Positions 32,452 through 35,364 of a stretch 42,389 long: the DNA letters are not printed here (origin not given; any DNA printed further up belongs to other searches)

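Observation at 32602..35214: A complete NrdR repressor module fused in frame to the class III ribonucleotide reductase it would be expected to regulate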

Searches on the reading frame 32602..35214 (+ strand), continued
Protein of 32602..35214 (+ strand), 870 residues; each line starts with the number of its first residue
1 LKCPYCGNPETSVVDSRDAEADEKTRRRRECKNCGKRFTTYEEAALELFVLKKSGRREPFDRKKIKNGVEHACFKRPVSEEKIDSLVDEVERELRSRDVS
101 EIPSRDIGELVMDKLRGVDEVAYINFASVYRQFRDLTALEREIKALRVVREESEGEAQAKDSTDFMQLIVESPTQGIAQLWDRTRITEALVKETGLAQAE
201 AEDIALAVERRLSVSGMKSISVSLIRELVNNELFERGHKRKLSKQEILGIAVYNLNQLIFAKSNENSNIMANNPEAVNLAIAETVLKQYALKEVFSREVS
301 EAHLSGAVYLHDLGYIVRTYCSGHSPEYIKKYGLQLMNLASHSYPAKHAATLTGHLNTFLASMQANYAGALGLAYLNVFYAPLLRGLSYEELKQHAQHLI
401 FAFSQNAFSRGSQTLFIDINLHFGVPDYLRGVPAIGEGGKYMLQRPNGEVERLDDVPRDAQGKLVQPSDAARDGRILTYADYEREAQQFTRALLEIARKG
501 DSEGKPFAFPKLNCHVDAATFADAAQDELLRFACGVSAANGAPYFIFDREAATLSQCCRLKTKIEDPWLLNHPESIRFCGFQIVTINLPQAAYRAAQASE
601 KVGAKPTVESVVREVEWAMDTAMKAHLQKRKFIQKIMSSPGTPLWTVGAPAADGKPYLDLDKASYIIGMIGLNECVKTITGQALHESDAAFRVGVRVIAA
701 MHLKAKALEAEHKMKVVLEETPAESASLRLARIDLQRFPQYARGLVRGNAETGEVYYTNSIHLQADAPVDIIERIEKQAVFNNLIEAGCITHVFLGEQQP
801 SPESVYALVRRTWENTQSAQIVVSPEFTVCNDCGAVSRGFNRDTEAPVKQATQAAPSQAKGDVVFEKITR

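Call 23: find_related_loci(query=A1, collection=genome_contigs, flank=6000)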
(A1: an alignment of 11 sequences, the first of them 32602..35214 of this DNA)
Query A1 (870 aa) in genome_contigs; peptide patterns used: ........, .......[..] (x = any residue, [..] = any of these).
599 stretches matched a pattern (row limit reached: there are more); 560 encode a relative of the query (tblastn E <= 1e-3); the best 80 are kept; 80 distinct loci.
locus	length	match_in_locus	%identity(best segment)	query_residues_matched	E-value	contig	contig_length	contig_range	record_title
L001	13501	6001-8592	86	1-866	0e+0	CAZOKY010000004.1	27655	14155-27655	MAG TPA_asm: Candidatus Micrarchaeota archaeon isolate SRP178699_co1_600 genome assembly, contig: NODE_1887_length_27655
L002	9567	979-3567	86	1-870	0e+0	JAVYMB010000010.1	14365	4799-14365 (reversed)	MAG: Candidatus Norongarragalinales archaeon isolate DPZ-2_202101_bins_83 DPZ-2_202101_bins_83_scaffold_10, whole genome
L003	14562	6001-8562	60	1-870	0e+0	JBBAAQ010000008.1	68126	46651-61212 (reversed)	MAG: Candidatus Woesearchaeota archaeon isolate SO_2017_GW3_46 scaffold_378_c1_OW296A_2017, whole genome shotgun sequenc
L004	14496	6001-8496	60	1-843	0e+0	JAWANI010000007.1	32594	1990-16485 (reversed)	MAG: Candidatus Woesearchaeota archaeon isolate SRBZ-2_201901_bins_195 SRBZ-2_201901_bins_195_scaffold_7, whole genome s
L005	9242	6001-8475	60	1-843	0e+0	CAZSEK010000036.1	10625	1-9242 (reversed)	MAG TPA_asm: uncultured Methanosarcinales archaeon isolate SRP256446_co1_197 genome assembly, contig: NODE_3260_length_1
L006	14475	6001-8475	61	1-842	0e+0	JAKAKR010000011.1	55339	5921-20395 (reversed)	MAG: Nanoarchaeota archaeon isolate WY4.bin80 NODE_632_length_55339_cov_2.925288, whole genome shotgun sequence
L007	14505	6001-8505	61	1-847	0e+0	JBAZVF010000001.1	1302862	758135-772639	MAG: Candidatus Micrarchaeia archaeon isolate SO_2017_GW1_246 NODE_5_length_1302862_cov_2.983931_OW334_2017, whole genom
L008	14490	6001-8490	58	1-849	0e+0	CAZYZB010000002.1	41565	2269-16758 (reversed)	MAG TPA_asm: uncultured archaeon isolate binchicken_co189_409 genome assembly, contig: NODE_613_length_41565_cov_12.3210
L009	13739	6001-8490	58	1-849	0e+0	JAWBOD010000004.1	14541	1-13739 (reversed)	MAG: Candidatus Aenigmatarchaeota archaeon isolate HHBFW-2_201803_bins_170 HHBFW-2_201803_bins_170_scaffold_4, whole gen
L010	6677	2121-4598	60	2-846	0e+0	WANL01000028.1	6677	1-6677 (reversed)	MAG: Candidatus Aenigmatarchaeota archaeon isolate S140_133_esom k151_85668, whole genome shotgun sequence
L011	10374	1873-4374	59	1-845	0e+0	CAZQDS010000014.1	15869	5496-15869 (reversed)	MAG TPA_asm: uncultured Methanosarcinales archaeon isolate SRP173033_co2_62 genome assembly, contig: NODE_1655_length_15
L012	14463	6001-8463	58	1-842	0e+0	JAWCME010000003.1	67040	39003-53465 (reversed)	MAG: Candidatus Aenigmatarchaeota archaeon isolate JZ-2_201705_bins_269 JZ-2_201705_bins_269_scaffold_3, whole genome sh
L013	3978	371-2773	57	1-846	0e+0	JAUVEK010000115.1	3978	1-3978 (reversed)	MAG: Candidatus Nanohalarchaeota archaeon isolate CSMAG_321 CSMAG_321_k141_1273374_length_3978_cov_20.0000, whole genome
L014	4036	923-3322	57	1-845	0e+0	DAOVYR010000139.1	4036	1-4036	MAG TPA_asm: Candidatus Nanohalarchaeota archaeon isolate CSMAG_1788 CSMAG_1788_k141_653073_length_4036_cov_30.0429, who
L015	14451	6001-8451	56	1-864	0e+0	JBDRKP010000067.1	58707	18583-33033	MAG: archaeon isolate MEGAHIT-group-1.727 k141_12869361, whole genome shotgun sequence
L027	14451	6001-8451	57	1-844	0e+0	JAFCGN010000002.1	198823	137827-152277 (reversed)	Candidatus Parvarchaeota archaeon isolate Meg22_810_Bin_165 Meg22_810_Bin_165_scaffold_508, whole genome shotgun sequenc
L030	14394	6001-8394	55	1-843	0e+0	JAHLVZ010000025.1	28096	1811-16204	MAG: Candidatus Heimdallarchaeota archaeon isolate 12R2_15 NODE_431_length_28096_cov_11.035270, whole genome shotgun seq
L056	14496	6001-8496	59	1-843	0e+0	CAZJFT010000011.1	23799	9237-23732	MAG TPA_asm: uncultured Methanosarcinales archaeon isolate binchicken_co22_118 genome assembly, contig: NODE_2250_length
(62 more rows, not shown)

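Call 36: search_solved_structures(query=window:33049-35214:+, max_evalue=0.001, show_alignments=2)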
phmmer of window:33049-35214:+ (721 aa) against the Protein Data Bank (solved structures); distinct sequences matched with E-value up to 0.001: 3.
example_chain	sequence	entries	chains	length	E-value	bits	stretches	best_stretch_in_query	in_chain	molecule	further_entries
8p23_A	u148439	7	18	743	8e-14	54.5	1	511-685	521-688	Anaerobic ribonucleoside-triphosphate reductase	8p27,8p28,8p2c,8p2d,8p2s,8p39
4coi_A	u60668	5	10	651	1.4e-09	40.4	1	142-228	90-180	ANAEROBIC RIBONUCLEOSIDE-TRIPHOSPHATE REDUCTASE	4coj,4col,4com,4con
4u3e_A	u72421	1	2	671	1.6e-09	40.3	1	142-228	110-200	Ribonucleoside triphosphate reductase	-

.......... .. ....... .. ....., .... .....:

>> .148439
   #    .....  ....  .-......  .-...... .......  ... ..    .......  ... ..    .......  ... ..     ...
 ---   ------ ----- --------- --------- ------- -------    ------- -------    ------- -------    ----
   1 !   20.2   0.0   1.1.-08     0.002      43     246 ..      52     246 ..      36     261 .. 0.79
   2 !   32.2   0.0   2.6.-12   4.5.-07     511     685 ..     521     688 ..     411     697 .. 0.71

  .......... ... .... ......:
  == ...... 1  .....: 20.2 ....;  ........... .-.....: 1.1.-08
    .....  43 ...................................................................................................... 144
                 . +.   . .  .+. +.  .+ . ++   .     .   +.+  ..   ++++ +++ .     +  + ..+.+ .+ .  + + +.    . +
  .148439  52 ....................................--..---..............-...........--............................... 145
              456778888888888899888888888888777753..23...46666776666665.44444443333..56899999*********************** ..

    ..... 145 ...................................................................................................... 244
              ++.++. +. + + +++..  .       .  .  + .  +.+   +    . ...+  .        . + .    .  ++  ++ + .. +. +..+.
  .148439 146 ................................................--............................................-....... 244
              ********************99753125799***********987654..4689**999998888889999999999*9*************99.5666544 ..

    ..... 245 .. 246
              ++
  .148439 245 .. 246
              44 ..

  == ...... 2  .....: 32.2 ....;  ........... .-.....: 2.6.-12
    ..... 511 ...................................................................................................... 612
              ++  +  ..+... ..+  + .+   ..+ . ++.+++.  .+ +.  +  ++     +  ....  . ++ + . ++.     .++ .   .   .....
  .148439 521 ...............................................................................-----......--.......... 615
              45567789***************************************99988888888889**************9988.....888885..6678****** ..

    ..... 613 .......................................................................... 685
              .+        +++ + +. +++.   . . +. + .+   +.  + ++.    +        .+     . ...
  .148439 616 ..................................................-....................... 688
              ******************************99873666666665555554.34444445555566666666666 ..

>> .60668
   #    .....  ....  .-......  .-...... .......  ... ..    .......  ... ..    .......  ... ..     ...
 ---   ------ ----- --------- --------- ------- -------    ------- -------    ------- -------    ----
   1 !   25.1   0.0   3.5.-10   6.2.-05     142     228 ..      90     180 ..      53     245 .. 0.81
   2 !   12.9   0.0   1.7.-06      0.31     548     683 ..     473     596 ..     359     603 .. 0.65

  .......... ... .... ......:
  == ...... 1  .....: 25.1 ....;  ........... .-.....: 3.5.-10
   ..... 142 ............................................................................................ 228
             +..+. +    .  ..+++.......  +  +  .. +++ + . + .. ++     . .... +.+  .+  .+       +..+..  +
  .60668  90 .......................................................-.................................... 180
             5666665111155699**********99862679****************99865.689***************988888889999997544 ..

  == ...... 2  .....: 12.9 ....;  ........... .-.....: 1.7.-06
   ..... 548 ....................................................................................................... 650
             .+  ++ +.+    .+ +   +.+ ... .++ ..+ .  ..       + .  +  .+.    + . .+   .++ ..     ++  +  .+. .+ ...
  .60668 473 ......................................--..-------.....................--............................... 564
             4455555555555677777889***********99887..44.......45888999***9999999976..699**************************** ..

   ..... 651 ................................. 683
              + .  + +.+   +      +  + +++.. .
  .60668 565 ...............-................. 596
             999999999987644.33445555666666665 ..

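Call 41: search_protein_families(library=pfam, proteins=[L003:2414-5596:+, L006:9955-10443:+, L027:11148-11423:+, L030:13136-13672:+, L007:4732-5076:+], max_evalue=0.001)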
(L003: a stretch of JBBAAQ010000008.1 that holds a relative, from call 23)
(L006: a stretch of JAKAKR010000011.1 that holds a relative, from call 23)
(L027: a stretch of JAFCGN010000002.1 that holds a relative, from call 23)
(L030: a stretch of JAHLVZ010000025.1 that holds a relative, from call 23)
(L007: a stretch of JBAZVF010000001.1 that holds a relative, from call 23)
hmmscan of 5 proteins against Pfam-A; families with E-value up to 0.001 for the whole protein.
L003:2414-5596:+ (1060 aa): 2 families
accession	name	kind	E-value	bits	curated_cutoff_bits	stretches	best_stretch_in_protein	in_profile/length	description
PF02867.20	Ribonuc_red_lgC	-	2.3e-115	386.6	23.9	1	269-812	2-522/523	Ribonucleotide reductase, barrel domain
PF08471.15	Ribonuc_red_2_N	-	1.5e-12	48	27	1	123-214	1-100/103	Class II vitamin B12-dependent ribonucleotide reductase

L006:9955-10443:+ (162 aa): 2 families
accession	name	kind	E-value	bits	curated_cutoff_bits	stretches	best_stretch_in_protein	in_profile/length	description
PF00692.24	dUTPase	-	5.7e-29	100.9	22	1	34-160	5-129/129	dUTPase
PF22769.1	DCD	-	4.5e-10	40.3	27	1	50-133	67-151/153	dCTP deaminase-like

L027:11148-11423:+ (91 aa): 0 families

L030:13136-13672:+ (178 aa): 0 families

L007:4732-5076:+ (114 aa): 0 families

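Call 54: list_cluster_members(proteins=[P0001, P0004, P0015, P0042, P0081, P0091])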
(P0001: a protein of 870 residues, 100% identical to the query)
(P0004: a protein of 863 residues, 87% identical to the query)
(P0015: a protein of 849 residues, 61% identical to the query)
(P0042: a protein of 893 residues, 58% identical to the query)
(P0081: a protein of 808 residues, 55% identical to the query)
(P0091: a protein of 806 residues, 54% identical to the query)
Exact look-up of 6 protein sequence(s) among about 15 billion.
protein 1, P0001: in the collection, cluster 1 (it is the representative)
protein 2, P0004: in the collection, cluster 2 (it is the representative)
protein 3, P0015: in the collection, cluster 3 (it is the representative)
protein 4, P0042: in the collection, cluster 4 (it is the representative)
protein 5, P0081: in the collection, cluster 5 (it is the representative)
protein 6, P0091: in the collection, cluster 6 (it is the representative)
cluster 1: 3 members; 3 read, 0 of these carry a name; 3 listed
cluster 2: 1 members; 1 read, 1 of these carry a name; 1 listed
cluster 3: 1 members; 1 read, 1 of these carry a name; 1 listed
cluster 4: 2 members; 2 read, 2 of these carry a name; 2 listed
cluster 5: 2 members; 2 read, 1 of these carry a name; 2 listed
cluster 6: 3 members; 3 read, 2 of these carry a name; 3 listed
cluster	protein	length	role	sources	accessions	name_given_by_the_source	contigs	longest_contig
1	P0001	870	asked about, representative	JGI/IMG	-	-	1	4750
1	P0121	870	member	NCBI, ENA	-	-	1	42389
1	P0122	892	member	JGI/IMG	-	-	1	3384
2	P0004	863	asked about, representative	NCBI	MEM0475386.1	MAG: transcriptional regulator NrdR [Candidatus Norongarragalinales archaeon]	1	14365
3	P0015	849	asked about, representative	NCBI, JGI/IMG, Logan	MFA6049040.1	MAG: transcriptional regulator NrdR [Candidatus Micrarchaeia archaeon] | ribonucleoside-triphosphate reductase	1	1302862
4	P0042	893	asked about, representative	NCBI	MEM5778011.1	MAG: anaerobic ribonucleoside-triphosphate reductase [Candidatus Aenigmatarchaeota ...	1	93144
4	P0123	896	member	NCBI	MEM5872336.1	MAG: anaerobic ribonucleoside-triphosphate reductase [Candidatus Aenigmatarchaeota ...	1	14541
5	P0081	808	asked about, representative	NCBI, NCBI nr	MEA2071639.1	MAG: anaerobic ribonucleoside-triphosphate reductase [Asgard group archaeon] | anaerobic ribonucleoside-triphosphate reductase [Asgard group archaeon]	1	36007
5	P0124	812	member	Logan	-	-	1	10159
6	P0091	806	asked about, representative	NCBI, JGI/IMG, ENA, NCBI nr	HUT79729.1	MAG TPA: anaerobic ribonucleoside-triphosphate reductase [Candidatus Bathyarchaeia ... | anaerobic ribonucleoside-triphosphate reductase [Candidatus Bathyarchaeia archaeon]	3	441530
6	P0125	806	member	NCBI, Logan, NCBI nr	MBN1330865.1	MAG: anaerobic ribonucleoside-triphosphate reductase [Candidatus Heimdallarchaeota ... | anaerobic ribonucleoside-triphosphate reductase [Candidatus Heimdallarchaeota archaeon]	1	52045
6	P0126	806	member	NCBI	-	-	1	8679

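Call 55: predict_structure(alignment_id=A2)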
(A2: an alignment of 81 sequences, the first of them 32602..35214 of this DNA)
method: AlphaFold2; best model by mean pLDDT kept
length: 870 residues; sequences in the alignment: 81
mean_pLDDT: 78.9   pTM: 0.70
mean pLDDT of the five models: 78.9, 78.2, 75.1, 74.9, 74.1
residues with pLDDT >= 90: 288; 70-90: 358; 50-70: 138; < 50: 86
segments of 3 or more residues with pLDDT < 50: 149-178, 242-248, 262-272, 843-870
pLDDT, mean of each block of 10 residues (from residue 1): 80 71 66 82 64 81 85 77 85 81 83 79 72 53 54 37 42 38 70 72 79 66 64 70 47 57 44 61 80 89 92 83 89 84 92 90 72 92 97 95 71 71 93 96 95 94 90 94 98 93 78 92 97 92 85 62 79 87 94 95 91 98 97 89 82 88 92 96 95 97 97 93 78 90 88 82 86 87 82 75 93 88 67 52 43 35 32
secondary structure, 60 per line:
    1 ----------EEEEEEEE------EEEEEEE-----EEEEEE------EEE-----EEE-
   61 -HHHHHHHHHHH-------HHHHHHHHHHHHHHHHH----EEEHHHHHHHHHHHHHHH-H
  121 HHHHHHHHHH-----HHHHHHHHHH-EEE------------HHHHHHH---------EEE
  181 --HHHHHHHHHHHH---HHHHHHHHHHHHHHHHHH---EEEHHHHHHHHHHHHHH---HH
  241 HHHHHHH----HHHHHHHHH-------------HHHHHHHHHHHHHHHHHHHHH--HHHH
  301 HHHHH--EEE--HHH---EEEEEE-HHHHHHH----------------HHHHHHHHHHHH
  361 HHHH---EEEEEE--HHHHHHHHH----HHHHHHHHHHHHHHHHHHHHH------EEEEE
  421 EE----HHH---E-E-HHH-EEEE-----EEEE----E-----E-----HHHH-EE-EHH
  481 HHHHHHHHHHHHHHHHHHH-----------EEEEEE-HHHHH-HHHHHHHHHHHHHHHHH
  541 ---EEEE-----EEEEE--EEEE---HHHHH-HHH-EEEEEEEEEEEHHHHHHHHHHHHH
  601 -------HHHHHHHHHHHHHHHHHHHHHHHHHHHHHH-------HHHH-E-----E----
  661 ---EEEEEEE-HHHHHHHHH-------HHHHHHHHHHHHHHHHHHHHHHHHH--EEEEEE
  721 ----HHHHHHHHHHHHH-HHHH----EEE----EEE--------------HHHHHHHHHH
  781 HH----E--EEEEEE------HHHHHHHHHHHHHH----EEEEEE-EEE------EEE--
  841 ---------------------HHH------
elements in order (helices of 4 or more, strands of 3 or more residues): E11-18 E25-31 E37-42 E49-51 E57-59 H62-72 H80-96 E101-103 H104-118 H120-130 H136-145 E147-149 H162-168 E178-180 H183-194 H198-215 E219-221 H222-235 H239-247 H252-260 H274-294 H297-305 E308-310 E319-324 H326-332 H349-364 E368-373 H376-384 H389-409 E416-422 E441-444 E450-453 H470-473 H479-499 E511-516 H518-522 H524-540 E544-547 E553-557 E560-563 H567-571 E577-587 H588-600 H608-637 H645-648 E664-670 H672-680 H688-712 E715-720 H725-737 H739-742 E747-749 E754-756 H771-782 E790-795 H802-815 E820-825 E827-829 E836-838
